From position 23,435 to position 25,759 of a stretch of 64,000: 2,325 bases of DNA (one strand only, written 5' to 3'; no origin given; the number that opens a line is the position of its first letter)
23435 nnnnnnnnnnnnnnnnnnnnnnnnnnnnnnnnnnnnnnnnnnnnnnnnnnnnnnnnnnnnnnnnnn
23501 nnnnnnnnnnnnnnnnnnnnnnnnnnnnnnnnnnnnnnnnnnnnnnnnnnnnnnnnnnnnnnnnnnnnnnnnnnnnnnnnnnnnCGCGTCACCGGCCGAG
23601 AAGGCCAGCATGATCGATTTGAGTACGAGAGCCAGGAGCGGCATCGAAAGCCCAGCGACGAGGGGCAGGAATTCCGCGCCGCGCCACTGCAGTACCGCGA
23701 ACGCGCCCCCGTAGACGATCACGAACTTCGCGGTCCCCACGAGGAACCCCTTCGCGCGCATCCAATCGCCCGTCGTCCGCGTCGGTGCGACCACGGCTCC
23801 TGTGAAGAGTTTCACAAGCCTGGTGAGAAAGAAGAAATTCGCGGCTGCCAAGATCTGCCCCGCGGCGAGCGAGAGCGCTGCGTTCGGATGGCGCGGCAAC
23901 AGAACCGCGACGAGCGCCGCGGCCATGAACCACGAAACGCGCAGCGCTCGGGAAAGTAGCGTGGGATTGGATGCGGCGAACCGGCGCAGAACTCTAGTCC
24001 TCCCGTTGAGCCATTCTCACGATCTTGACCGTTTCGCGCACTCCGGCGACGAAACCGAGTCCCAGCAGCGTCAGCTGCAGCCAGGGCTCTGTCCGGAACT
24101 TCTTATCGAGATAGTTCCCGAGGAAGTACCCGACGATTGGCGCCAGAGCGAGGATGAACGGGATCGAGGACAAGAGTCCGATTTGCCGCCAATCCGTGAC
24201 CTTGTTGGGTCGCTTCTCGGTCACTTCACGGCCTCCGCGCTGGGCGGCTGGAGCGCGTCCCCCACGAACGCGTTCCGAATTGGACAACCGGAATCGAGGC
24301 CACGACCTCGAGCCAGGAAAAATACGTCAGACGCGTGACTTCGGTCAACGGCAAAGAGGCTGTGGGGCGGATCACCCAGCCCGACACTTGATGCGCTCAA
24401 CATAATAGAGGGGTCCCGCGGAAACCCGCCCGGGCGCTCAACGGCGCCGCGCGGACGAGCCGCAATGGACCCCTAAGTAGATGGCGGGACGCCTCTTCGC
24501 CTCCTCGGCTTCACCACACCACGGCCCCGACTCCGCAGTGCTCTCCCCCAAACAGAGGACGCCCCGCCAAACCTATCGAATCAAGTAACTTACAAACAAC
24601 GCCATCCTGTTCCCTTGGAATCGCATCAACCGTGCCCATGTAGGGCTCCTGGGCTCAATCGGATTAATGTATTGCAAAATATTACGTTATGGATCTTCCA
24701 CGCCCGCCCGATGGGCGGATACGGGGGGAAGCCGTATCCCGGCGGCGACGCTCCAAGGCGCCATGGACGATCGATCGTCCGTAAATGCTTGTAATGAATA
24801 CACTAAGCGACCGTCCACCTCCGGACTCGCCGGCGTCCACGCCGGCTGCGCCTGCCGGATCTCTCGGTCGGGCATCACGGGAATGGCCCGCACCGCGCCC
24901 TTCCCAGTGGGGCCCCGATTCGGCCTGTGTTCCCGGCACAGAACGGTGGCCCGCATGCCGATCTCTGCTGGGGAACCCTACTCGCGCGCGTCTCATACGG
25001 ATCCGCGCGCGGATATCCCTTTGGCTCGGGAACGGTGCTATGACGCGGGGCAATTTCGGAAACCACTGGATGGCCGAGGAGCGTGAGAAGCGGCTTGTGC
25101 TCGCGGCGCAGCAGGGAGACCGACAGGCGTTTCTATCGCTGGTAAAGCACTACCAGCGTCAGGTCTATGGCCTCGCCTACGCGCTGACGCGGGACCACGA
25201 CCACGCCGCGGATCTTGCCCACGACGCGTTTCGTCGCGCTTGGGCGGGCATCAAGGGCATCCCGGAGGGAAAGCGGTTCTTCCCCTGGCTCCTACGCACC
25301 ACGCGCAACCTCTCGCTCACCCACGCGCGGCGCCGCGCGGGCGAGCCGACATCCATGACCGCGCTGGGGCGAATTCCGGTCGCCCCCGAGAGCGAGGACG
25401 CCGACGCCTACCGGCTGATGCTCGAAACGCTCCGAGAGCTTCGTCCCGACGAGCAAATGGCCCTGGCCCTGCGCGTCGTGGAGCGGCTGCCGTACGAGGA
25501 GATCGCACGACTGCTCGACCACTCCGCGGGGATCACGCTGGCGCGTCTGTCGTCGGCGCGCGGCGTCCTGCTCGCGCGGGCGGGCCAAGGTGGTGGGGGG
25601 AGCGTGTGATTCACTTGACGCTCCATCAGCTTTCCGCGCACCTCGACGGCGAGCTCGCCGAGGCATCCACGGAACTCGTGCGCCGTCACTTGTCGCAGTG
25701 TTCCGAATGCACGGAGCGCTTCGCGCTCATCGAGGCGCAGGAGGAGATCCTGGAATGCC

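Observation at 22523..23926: atpI and atpB read as one ORF: no stop codon between the AtpI-like module and Fo subunit a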

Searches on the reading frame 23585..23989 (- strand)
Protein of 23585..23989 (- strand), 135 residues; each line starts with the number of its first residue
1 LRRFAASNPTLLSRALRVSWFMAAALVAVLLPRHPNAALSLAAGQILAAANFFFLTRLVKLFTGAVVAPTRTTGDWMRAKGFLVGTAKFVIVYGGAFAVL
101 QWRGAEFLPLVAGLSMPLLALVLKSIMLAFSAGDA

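Call 4: search_protein_families(library=ncbifam, proteins=[window:23609-23926:-], max_evalue=1)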
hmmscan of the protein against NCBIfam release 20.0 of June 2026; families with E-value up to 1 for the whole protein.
window:23609-23926:- (106 aa): 1 family
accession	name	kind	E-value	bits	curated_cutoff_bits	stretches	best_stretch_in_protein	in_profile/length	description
NF008115.0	PRK10862.1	equivalog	0.031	14.3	184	1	18-96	67-144/156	SoxR-reducing system protein RseC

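Call 31: search_protein_families(library=pfam, proteins=[window:23609-23989:-], max_evalue=0.1)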
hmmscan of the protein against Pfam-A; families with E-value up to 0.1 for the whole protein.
window:23609-23989:- (127 aa): 1 family
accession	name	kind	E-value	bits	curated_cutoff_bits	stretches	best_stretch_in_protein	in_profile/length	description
PF03899.21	ATP-synt_I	-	1.1e-06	29.4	25.1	1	14-115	1-99/99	ATP synthase I chain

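Call 53: predict_structure(alignment_id=A3)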
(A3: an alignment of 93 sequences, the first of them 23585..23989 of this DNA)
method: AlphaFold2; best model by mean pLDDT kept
length: 135 residues; sequences in the alignment: 93
mean_pLDDT: 84.1   pTM: 0.70
mean pLDDT of the five models: 84.1, 83.2, 81.7, 77.9, 58.5
residues with pLDDT >= 90: 44; 70-90: 77; 50-70: 6; < 50: 8
segments of 3 or more residues with pLDDT < 50: 1-7
pLDDT, mean of each block of 10 residues (from residue 1): 50 81 88 90 91 90 89 91 93 90 84 87 84 57
secondary structure, 60 per line:
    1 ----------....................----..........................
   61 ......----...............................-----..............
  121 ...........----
elements in order: H11-30 H35-66 H71-101 H107-131

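Call 56: search_solved_structures(query=window:23585-23989:-, max_evalue=10)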
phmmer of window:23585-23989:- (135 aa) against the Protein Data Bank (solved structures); distinct sequences matched with E-value up to 10: 3.
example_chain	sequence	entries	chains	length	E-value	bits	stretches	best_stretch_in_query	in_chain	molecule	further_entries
7sau_C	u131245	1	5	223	0.92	13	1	83-118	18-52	Gliding motility protein GldL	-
6co7_A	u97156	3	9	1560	1.2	12.6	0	16-90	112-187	Predicted protein | Transient receptor potential cation channel subfamily M member-like 2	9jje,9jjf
7aov_A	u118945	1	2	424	1.6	12.2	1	33-90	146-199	Transient receptor potential cation channel subfamily M member 2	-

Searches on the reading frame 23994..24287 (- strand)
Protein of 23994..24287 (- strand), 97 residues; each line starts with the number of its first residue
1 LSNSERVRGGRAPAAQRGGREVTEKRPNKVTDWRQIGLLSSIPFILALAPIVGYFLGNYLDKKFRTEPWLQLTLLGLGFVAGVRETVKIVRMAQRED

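Call 3: search_protein_families(library=pfam, proteins=[window:23994-24287:-], max_evalue=1)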
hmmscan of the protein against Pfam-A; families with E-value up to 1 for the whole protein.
window:23994-24287:- (97 aa): 2 families
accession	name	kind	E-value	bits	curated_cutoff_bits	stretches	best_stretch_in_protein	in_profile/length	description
PF09527.15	ATPase_gene1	-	1.6e-14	54.1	26.6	1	37-87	2-52/54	Putative F0F1-ATPase subunit Ca2+/Mg2+ transporter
PF08040.16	NADH_oxidored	-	0.052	13.7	27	1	44-63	12-30/58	MNLL subunit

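Call 4: search_protein_families(library=ncbifam, proteins=[window:23994-24287:-], max_evalue=1)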
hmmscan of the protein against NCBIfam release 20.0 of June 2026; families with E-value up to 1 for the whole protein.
window:23994-24287:- (97 aa): 1 family
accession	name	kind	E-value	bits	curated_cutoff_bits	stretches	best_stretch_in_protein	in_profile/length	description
TIGR02230.1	ATPase_gene1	hypoth_equivalog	0.00031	20.9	46.7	1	18-86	24-92/100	putative F0F1-ATPase subunit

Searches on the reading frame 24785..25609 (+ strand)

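Call 41: search_protein_families(library=pfam, proteins=[window:24785-25609:+], max_evalue=0.001)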
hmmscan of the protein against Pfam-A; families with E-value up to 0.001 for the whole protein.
window:24785-25609:+ (274 aa): 2 families
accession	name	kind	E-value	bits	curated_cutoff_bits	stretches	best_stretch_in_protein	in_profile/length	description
PF04542.20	Sigma70_r2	-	1.9e-13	50.4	24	1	119-185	1-69/71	Sigma-70 region 2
PF08281.18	Sigma70_r4_2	-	6.5e-07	29.3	25.7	1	211-245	3-37/54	Sigma-70, region 4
